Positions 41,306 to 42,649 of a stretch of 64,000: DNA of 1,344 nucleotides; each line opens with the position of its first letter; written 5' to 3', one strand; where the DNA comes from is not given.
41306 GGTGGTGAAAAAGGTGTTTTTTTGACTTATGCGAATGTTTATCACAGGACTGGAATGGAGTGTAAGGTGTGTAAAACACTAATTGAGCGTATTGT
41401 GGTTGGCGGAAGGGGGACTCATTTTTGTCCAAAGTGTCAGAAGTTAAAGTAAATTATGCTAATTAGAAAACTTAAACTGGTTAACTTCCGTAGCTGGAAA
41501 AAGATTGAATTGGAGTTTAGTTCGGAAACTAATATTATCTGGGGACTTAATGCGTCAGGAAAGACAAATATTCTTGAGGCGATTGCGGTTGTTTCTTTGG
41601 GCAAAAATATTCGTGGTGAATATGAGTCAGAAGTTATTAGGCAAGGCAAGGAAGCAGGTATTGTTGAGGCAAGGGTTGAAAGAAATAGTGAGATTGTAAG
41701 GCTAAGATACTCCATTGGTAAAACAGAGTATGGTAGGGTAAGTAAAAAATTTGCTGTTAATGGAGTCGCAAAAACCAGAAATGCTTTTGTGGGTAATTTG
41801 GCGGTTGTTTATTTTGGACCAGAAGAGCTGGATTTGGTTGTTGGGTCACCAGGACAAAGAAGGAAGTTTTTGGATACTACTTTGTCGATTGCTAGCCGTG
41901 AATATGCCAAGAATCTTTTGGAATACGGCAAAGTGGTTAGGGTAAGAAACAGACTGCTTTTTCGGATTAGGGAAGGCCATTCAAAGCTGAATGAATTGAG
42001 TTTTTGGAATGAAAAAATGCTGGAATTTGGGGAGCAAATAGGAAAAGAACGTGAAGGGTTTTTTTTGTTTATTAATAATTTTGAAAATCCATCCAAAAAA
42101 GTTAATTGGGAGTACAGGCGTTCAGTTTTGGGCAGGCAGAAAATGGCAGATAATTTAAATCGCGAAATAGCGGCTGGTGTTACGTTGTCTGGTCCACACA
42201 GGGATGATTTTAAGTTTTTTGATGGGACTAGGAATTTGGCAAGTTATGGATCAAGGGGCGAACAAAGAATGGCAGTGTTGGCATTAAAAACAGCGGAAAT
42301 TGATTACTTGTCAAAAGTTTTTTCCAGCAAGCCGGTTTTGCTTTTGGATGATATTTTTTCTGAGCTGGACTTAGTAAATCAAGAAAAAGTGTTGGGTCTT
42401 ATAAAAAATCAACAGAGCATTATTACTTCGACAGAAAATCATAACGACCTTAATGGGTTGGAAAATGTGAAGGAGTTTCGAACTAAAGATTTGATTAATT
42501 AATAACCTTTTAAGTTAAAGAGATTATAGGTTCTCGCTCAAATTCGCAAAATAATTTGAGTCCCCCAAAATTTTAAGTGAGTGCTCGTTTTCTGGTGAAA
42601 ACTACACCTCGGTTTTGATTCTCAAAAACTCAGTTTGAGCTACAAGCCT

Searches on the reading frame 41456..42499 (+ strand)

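Call 102: search_protein_families(library=ncbifam, proteins=[window:41456-42499:+], max_evalue=1e-10)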
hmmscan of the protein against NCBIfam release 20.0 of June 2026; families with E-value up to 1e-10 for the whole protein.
window:41456-42499:+ (348 aa): 5 families
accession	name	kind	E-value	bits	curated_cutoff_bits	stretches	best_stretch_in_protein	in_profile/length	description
TIGR00611.2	recf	equivalog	7.2e-80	268.7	172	1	3-326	1-339/339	DNA replication/repair protein RecF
NF010680.0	PRK14079.1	equivalog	1.1e-51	176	386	1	3-329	3-329/349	recombination protein F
NF041034.1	Rad50_Sulf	equivalog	1.6e-11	42.8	1000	1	1-90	1-89/872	DNA double-strand break repair ATPase Rad50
NF003034.1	PRK03918.1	equivalog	3e-11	42.1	700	1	1-88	1-91/878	DNA double-strand break repair ATPase Rad50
NF002244.0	PRK01156.1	equivalog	5.2e-11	41.4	847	0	1-150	1-166/895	DNA double-strand break repair ATPase Rad50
